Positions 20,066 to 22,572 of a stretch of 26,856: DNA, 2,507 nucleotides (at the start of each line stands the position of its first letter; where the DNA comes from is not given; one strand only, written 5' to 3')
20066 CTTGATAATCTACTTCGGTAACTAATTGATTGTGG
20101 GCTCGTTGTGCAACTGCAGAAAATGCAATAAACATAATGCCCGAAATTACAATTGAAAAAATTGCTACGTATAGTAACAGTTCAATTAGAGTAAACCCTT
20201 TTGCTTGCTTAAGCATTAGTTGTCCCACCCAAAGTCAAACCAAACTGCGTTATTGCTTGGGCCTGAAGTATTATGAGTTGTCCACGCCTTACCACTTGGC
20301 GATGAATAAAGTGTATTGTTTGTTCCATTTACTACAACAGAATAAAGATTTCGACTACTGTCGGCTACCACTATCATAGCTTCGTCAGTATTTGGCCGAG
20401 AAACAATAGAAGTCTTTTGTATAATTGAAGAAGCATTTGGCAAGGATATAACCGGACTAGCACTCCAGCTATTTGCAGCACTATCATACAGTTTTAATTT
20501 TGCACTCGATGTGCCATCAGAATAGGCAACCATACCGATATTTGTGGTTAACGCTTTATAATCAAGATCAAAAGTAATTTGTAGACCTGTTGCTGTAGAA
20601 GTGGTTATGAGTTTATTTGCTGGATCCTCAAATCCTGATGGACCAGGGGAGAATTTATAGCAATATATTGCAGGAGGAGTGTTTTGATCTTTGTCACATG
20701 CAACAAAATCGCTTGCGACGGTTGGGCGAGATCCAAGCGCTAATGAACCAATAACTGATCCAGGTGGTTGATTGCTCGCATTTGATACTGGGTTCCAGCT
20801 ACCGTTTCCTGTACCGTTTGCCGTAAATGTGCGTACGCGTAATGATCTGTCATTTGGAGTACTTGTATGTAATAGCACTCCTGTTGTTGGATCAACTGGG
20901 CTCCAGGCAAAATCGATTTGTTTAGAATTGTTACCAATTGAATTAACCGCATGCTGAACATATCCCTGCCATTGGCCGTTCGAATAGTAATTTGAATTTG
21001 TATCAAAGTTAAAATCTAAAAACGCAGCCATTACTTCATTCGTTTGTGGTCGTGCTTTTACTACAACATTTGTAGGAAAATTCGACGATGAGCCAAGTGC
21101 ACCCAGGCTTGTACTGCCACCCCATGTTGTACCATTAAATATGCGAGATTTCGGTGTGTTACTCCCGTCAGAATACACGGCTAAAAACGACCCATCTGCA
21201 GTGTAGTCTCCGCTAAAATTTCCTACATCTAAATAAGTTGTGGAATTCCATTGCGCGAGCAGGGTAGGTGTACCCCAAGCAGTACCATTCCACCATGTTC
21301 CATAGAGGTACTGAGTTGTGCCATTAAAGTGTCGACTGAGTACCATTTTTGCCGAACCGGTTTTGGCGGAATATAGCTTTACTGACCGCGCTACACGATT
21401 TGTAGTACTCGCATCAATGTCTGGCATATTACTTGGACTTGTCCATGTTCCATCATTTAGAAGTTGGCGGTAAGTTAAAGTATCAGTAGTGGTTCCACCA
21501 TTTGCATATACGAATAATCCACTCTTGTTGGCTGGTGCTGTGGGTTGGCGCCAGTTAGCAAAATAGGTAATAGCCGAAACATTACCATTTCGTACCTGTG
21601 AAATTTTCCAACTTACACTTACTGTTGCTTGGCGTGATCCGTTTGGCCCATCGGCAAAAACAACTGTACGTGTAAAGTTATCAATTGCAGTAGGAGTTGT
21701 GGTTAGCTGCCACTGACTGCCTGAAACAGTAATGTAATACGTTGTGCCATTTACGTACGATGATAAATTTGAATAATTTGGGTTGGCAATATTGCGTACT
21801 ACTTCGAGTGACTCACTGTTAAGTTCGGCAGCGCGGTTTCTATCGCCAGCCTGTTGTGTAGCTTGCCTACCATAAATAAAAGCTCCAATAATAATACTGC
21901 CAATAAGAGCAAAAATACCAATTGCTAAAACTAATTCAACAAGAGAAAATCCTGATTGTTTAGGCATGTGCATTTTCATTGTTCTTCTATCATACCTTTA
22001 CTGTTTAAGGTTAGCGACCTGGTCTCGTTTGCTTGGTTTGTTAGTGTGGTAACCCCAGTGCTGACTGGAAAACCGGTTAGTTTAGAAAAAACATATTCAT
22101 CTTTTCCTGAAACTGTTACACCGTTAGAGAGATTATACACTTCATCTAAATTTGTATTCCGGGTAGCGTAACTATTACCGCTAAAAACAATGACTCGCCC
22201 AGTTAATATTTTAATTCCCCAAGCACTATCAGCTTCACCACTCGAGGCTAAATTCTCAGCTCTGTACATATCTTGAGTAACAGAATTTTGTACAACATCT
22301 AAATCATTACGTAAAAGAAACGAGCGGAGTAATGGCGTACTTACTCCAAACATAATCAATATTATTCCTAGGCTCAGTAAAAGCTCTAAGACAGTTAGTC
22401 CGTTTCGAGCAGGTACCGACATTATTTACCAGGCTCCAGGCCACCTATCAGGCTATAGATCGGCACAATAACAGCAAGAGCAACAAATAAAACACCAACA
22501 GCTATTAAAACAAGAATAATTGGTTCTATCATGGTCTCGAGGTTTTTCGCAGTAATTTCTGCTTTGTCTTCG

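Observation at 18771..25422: Compact type IV pilus operon with a 587-aa pilin-fused putative adhesin; PilD/M/N/O/P/Q/T absent from the window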

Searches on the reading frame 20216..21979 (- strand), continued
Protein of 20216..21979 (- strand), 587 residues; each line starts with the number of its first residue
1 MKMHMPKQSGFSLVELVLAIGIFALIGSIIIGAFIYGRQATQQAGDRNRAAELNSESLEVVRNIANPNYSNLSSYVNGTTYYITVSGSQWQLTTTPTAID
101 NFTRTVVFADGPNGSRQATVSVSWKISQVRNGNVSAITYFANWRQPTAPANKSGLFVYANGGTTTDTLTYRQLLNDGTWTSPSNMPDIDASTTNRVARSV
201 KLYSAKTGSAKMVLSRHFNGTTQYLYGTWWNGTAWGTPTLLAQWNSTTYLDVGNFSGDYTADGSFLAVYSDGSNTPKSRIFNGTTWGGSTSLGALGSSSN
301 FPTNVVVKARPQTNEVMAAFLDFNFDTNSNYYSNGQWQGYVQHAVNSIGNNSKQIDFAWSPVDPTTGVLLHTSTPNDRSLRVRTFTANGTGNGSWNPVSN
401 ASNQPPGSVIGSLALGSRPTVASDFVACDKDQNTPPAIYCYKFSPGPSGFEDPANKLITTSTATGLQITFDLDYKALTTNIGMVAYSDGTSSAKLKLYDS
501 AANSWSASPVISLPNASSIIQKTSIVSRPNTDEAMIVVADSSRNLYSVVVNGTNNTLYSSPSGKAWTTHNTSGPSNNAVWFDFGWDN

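Call 68: find_encoding_contigs(protein=P0089, flank=10000, max_places=1)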
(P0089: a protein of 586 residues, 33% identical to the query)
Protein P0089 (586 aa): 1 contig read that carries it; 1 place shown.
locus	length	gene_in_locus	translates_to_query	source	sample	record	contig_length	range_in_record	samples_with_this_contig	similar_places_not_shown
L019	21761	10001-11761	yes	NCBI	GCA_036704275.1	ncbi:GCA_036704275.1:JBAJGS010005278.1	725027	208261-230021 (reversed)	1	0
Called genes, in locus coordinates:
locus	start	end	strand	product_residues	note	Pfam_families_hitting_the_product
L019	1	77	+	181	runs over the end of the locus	PF01029:NusB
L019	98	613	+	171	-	PF00293:NUDIX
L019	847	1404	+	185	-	PF00636:Ribonuclease_3, PF14622:Ribonucleas_3_3, PF22935:RM44_endonuclase (faint), PF00035:dsrm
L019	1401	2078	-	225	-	-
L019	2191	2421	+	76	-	PF00886:Ribosomal_S16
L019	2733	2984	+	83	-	PF13083:KH_KhpA-B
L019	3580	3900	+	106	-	-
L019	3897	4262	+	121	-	PF01746:tRNA_m1G_MT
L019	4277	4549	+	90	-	PF01746:tRNA_m1G_MT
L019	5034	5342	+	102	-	-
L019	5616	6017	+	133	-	PF09055:Sod_Ni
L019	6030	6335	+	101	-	PF00717:Peptidase_S24, PF10502:Peptidase_S26 (weak)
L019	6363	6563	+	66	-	-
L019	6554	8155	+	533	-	PF00437:T2SSE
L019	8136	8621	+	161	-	PF00482:T2SSF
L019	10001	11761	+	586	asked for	-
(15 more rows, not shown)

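Call 69: find_encoding_contigs(protein=P0073, flank=10000, max_places=1)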
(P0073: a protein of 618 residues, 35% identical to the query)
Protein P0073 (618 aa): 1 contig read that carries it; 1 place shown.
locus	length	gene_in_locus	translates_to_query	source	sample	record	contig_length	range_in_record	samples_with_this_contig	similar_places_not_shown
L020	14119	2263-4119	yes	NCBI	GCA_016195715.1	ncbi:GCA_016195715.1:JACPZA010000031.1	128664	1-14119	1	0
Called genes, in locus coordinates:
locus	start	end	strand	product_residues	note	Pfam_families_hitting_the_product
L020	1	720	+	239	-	PF00437:T2SSE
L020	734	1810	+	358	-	PF00482:T2SSF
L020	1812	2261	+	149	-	PF07963:N_methyl (weak)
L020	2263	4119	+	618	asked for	-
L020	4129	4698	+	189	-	-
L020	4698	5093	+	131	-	-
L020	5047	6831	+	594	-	PF00515:TPR_1 (faint), PF07719:TPR_2 (faint), PF13176:TPR_7 (faint), PF13181:TPR_8 (faint), PF13424:TPR_12 (faint), PF13428:TPR_14 (faint), PF13431:TPR_17 (faint), PF13414:TPR_11 (weak), +2 more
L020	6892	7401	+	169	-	PF07963:N_methyl (weak)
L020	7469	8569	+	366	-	PF13399:LytR_C (weak)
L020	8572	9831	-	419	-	PF00704:Glyco_hydro_18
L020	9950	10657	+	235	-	PF00156:Pribosyltran, PF14681:UPRTase (weak)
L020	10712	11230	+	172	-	PF12867:DinB_2 (weak)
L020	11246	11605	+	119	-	PF18029:Glyoxalase_6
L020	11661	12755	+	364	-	PF01926:MMR_HSR1, PF02421:FeoB_N (weak), PF06071:YchF-GTPase_C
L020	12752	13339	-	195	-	-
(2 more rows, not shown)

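Call 70: find_encoding_contigs(protein=P0093, flank=10000, max_places=1)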
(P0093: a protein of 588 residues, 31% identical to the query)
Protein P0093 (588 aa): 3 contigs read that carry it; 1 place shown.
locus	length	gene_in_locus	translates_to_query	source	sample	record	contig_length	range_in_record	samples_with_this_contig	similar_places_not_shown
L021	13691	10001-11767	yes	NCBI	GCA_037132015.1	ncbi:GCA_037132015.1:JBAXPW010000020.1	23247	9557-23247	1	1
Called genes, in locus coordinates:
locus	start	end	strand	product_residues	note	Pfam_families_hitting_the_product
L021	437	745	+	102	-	PF00829:Ribosomal_L21p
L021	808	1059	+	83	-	PF01016:Ribosomal_L27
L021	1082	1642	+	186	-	PF17762:HTH_ParB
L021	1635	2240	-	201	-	PF10502:Peptidase_S26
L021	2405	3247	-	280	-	PF00535:Glycos_transf_2 (weak)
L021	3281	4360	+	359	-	PF00534:Glycos_transf_1, PF13692:Glyco_trans_1_4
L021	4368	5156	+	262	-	PF00535:Glycos_transf_2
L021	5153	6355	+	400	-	PF04932:Wzy_C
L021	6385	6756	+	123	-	PF00072:Response_reg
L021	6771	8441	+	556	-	PF05157:MshEN, PF00437:T2SSE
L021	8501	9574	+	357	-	PF00482:T2SSF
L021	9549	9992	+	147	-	PF07963:N_methyl (weak)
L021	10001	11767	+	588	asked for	-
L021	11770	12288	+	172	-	-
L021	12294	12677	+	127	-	-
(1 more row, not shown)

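Call 80: list_cluster_members(proteins=[P0001, P0102, P0002, P0089])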
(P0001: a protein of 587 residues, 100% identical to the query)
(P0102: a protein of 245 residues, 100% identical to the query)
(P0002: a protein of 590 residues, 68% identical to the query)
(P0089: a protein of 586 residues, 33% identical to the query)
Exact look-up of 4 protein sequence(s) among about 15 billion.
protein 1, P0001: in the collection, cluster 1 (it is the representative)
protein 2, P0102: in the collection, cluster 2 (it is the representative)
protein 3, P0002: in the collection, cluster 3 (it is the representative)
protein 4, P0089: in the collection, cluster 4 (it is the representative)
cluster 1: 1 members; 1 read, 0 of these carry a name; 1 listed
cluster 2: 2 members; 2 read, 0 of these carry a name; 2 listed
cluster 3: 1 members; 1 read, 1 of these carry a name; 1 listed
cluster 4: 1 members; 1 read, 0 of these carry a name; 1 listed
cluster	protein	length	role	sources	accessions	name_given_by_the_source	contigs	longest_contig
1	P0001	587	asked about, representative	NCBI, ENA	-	-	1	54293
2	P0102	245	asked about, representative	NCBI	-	-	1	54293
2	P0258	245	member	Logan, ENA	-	-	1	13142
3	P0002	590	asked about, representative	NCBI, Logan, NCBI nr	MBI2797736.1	type II secretion system protein [Candidatus Saccharibacteria bacterium]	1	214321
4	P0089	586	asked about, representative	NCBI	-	-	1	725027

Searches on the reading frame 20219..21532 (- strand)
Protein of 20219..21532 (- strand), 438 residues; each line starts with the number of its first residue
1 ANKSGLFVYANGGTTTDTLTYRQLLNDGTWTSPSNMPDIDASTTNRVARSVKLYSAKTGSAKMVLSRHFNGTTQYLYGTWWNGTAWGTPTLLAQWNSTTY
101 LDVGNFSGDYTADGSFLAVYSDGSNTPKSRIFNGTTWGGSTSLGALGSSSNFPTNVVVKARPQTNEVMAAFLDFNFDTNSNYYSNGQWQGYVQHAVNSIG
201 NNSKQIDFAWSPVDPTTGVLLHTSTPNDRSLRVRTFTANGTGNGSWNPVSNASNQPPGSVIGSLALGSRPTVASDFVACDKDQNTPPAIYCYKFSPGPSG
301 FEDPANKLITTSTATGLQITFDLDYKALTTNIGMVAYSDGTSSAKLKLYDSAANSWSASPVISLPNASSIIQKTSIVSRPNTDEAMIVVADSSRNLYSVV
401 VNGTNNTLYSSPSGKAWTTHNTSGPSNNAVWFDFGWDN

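Call 39: search_protein_representatives(protein=window:20219-21532:-)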
Query: 438 residues. Proteins with E-value up to 0.001 (for the whole library): 184; up to 1e-10: 103; up to 1e-30: 79. The best 150 are listed.
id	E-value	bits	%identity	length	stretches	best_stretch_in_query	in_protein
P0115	4.9e-126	437.5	47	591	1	3-438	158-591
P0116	3.4e-96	339.2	40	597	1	2-437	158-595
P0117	1.7e-93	330.2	42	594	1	3-438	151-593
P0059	6.2e-93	328.4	42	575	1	2-437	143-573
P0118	8.8e-92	324.6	40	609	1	3-438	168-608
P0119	4.8e-91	322.2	42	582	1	2-437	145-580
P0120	1.5e-88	314.0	40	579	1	3-437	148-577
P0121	3.8e-88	312.6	40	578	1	4-437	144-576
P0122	1.7e-85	303.9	40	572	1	3-437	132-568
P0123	5.5e-85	302.2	38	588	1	3-438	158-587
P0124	1.2e-83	297.8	39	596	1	3-437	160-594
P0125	3.8e-83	296.2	39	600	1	3-437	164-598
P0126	9.5e-82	291.5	38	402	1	35-437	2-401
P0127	2.8e-81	290.0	37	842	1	2-437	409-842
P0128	3.0e-81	289.9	37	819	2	29-437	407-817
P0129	4.9e-81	289.2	37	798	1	6-437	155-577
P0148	2.3e-64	234.3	34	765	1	5-437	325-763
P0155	1.5e-53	198.7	34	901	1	4-437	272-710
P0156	1.8e-51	191.8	34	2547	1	4-437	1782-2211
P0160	1.7e-48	181.9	34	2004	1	4-437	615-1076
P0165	9.3e-46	172.9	32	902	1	2-437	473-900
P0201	3.5e-14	68.9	32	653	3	120-214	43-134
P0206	7.2e-12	61.3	27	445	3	111-211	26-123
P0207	2.5e-11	59.5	31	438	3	113-243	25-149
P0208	2.7e-11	59.4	30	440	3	57-211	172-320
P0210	3.6e-11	59.0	31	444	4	48-147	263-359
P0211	1.1e-10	57.4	29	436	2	51-254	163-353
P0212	1.5e-10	56.9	28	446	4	80-203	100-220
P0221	3.8e-09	52.3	29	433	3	5-237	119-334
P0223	5.8e-09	51.7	31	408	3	52-179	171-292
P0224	6.9e-09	51.5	30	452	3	37-241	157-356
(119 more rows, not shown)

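Call 40: search_protein_families(library=pfam, proteins=[P0156, P0160, P0127, P0155, P0165, P0148, P0129], max_evalue=0.001)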
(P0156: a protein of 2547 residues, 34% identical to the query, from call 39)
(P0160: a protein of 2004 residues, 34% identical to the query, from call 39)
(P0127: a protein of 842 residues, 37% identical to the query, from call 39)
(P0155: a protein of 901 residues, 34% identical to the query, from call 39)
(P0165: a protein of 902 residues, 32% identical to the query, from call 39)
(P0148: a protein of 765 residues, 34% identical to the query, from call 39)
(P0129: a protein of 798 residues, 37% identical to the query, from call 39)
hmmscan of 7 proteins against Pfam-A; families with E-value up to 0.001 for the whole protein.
P0156 (2547 aa): 4 families
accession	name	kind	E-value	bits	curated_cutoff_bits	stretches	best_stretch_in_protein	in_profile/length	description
PF13385.13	Laminin_G_3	-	1.5e-88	295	27.6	4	1410-1562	1-150/151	Concanavalin A-like lectin/glucanases superfamily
PF21722.4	Gly_rich_2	-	8.1e-24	85.3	24.3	1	1131-1374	1-225/226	Glycine-rich domain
PF02210.31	Laminin_G_2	-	6.3e-14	53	22.9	1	938-1034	23-125/126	Laminin G domain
PF00054.30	Laminin_G_1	-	2e-09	38.2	24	1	945-1033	31-126/131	Laminin G domain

P0160 (2004 aa): 6 families
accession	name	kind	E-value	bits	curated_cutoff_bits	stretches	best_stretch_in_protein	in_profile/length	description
PF13385.13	Laminin_G_3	-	1.4e-118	392.5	27.6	6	231-395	2-151/151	Concanavalin A-like lectin/glucanases superfamily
PF07953.20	Toxin_R_bind_N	-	1.8e-40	139.1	23.8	4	1812-1977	8-188/191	Clostridium neurotoxin, N-terminal receptor binding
PF02210.31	Laminin_G_2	-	2.8e-23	83.2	22.9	1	285-384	22-123/126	Laminin G domain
PF10102.14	DUF2341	-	4e-10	40.5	23.4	1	91-157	1-66/84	Domain of unknown function (DUF2341)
PF00054.30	Laminin_G_1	-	9.4e-10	39.2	24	0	283-365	20-98/131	Laminin G domain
PF00354.24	Pentaxin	-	4.8e-07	30.1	25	0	1959-1991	137-169/194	Pentaxin family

P0127 (842 aa): 1 family
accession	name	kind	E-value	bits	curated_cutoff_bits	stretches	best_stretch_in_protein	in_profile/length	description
PF07963.17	N_methyl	-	0.00025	21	21.2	1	14-37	1-24/27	Prokaryotic N-terminal methylation motif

P0155 (901 aa): 0 families

P0165 (902 aa): 3 families
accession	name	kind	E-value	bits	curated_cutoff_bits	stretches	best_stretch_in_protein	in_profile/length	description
PF08309.17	LVIVD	-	3.2e-17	62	20.2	1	302-337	6-39/42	LVIVD repeat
PF09826.15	Beta_propel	-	4.3e-05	23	22.4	0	301-390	309-407/495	Beta propeller domain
PF23388.1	DUF7099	-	0.00059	19.2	30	1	277-378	55-157/366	Domain of unknown function (DUF7099)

P0148 (765 aa): 0 families

P0129 (798 aa): 0 families

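Call 76: search_protein_families(library=pfam, proteins=[window:20219-21532:-], max_evalue=10)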
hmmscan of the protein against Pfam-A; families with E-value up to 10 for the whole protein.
window:20219-21532:- (438 aa): 1 family
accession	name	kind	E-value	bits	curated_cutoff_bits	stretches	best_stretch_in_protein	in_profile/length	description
PF10708.14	DUF2510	-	0.013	15.7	24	1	120-142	4-27/35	Protein of unknown function (DUF2510)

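Call 84: search_protein_families(library=pfam, proteins=[P0206, P0207, P0208, P0210, P0211, P0212, P0221, P0223, P0224, P0201], max_evalue=0.01)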
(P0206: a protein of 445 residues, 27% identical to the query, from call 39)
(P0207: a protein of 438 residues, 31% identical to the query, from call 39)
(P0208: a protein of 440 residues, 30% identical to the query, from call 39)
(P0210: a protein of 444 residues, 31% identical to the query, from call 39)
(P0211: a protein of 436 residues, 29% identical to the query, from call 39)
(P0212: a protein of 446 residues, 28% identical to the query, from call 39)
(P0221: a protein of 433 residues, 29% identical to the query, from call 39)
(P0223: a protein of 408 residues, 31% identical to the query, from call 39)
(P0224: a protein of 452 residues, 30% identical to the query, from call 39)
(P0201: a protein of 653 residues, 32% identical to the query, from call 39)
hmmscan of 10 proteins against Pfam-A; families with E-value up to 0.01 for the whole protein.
P0206 (445 aa): 0 families

P0207 (438 aa): 0 families

P0208 (440 aa): 0 families

P0210 (444 aa): 1 family
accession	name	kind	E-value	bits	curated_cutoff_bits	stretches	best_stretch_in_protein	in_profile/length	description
PF10708.14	DUF2510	-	0.0059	16.8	24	0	38-52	10-24/35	Protein of unknown function (DUF2510)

P0211 (436 aa): 0 families

P0212 (446 aa): 0 families

P0221 (433 aa): 0 families

P0223 (408 aa): 0 families

P0224 (452 aa): 0 families

P0201 (653 aa): 1 family
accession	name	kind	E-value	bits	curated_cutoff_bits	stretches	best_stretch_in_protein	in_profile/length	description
PF13385.13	Laminin_G_3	-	3.8e-21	76.3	27.6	1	476-629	1-150/151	Concanavalin A-like lectin/glucanases superfamily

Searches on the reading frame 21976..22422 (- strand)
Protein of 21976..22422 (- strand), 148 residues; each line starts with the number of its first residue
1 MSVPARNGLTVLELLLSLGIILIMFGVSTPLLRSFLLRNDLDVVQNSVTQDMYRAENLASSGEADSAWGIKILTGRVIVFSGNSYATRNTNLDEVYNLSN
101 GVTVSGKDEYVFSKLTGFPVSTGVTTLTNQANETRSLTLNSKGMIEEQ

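Call 4: search_protein_families(library=pfam, proteins=[window:21976-22422:-], max_evalue=0.1)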
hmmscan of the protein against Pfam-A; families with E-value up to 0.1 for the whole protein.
window:21976-22422:- (148 aa): 2 families
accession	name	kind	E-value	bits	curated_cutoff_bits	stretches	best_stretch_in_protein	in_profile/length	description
PF04016.18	DUF364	-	0.027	14.6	23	1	21-64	90-133/147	Putative heavy-metal chelation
PF07963.17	N_methyl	-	0.062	13.3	21.2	0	6-27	4-25/27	Prokaryotic N-terminal methylation motif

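Call 5: search_protein_families(library=ncbifam, proteins=[window:21976-22422:-], max_evalue=0.1)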
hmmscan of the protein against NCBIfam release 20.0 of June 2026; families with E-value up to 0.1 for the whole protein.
window:21976-22422:- (148 aa): 3 families
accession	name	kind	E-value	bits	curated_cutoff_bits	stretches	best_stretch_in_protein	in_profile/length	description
NF040982.1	ComGD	equivalog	0.0016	18.8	70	1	7-136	2-126/139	competence type IV pilus minor pilin ComGD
TIGR02596.1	TIGR02596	subfamily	0.034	14.2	70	0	10-60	2-52/196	Verru_Chthon cassette protein D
NF007862.0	PRK10574.1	equivalog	0.037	14.2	138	0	6-48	4-47/145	prepilin peptidase-dependent pilin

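Call 61: search_solved_structures(query=A4, max_evalue=10)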
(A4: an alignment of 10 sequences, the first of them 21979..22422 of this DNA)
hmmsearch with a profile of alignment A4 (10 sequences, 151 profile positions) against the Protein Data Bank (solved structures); distinct sequences matched with E-value up to 10: 30.
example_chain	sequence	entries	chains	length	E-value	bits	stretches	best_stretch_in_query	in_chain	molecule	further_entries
9laa_A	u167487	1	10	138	2.6e-09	40.1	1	2-67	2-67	Type IV pilin protein PilA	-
7tgg_A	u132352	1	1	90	2e-07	33.9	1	8-46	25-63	Geopilin domain 1 protein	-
9egp_A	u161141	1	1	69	2.3e-07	33.7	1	8-43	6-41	Geopilin domain 1 protein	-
8tum_e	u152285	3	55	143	2.2e-06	30.5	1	13-132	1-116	Type IV major pilin protein PilA | Pilin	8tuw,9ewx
1oqw_A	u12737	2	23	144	1.1e-05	28.2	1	13-44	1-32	Fimbrial protein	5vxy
8tob_GA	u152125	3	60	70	1.8e-05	27.6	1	14-47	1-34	Fimbrial protein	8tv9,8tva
8tj2_C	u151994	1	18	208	2.1e-05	27.4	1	13-61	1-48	Type IV major pilin protein PilA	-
6gv9_A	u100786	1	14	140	2.3e-05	27.2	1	13-46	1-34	Prepilin peptidase-dependent protein D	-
8p3b_A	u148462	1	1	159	2.3e-05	27.2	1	13-46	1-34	Fimbrial protein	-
2hi2_A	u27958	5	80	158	2.4e-05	27.2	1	13-46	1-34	Fimbrial protein | PilA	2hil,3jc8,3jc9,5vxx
1ay2_A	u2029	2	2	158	2.6e-05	27.1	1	13-46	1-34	TYPE 4 PILIN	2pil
2m7g_A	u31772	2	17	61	3.4e-05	26.7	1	13-57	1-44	Geopilin domain 1 protein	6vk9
6xxd_A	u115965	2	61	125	4e-05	26.5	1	13-69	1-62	PilA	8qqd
5kua_A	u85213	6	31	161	4.5e-05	26.3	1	13-46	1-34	pilin | Neisseria meningitidis PilE variant SB-GATDH | Neisseria meningitidis PilE, SB-DATDH variant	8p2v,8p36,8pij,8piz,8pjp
3sok_A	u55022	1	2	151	0.0003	23.6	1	13-44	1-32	Fimbrial protein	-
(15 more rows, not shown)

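Call 81: search_protein_families(library=ncbifam, alignment_id=A4, max_evalue=0.01)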
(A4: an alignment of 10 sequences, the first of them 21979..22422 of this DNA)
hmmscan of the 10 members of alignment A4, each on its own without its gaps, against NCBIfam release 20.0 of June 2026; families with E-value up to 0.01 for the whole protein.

A. member 1, window:21979-22422:- (148 aa): 1 family
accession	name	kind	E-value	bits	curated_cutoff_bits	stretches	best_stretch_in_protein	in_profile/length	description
NF040982.1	ComGD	equivalog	0.0016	18.8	70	1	7-136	2-126/139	competence type IV pilus minor pilin ComGD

B. families by the number of members that match (of 10 scanned): 14 families
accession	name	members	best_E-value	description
NF007862.0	PRK10574.1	9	3.3e-06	prepilin peptidase-dependent pilin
TIGR02596.1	TIGR02596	8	1.5e-06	Verru_Chthon cassette protein D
NF040982.1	ComGD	7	2.8e-10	competence type IV pilus minor pilin ComGD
TIGR02532.1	IV_pilin_GFxxxE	7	7.5e-08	prepilin-type N-terminal cleavage/methylation domain-containing protein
NF007800.0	PRK10506.1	7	7.1e-07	prepilin peptidase-dependent protein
NF041775.1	typeIV_PilA_Myxo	6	3.7e-07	type IV pilin protein PilA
NF041013.1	T4P_ComGE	6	1.1e-06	competence type IV pilus minor pilin ComGE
TIGR01708.2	typeII_sec_gspH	5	3.5e-09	type II secretion system minor pseudopilin GspH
TIGR01710.1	typeII_sec_gspG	5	3.8e-05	type II secretion system major pseudopilin GspG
NF040999.1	pilin_ComGC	4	0.00014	competence type IV pilus major pilin ComGC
NF041002.1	pilin_ComGF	4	0.00044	competence type IV pilus minor pilin ComGF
TIGR02599.1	TIGR02599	3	7.3e-05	Verru_Chthon cassette protein C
NF007848.0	PRK10557.1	2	0.00061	prepilin peptidase-dependent protein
NF047827.1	T3SSXpsH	1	0.0053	type II secretion system protein XpsH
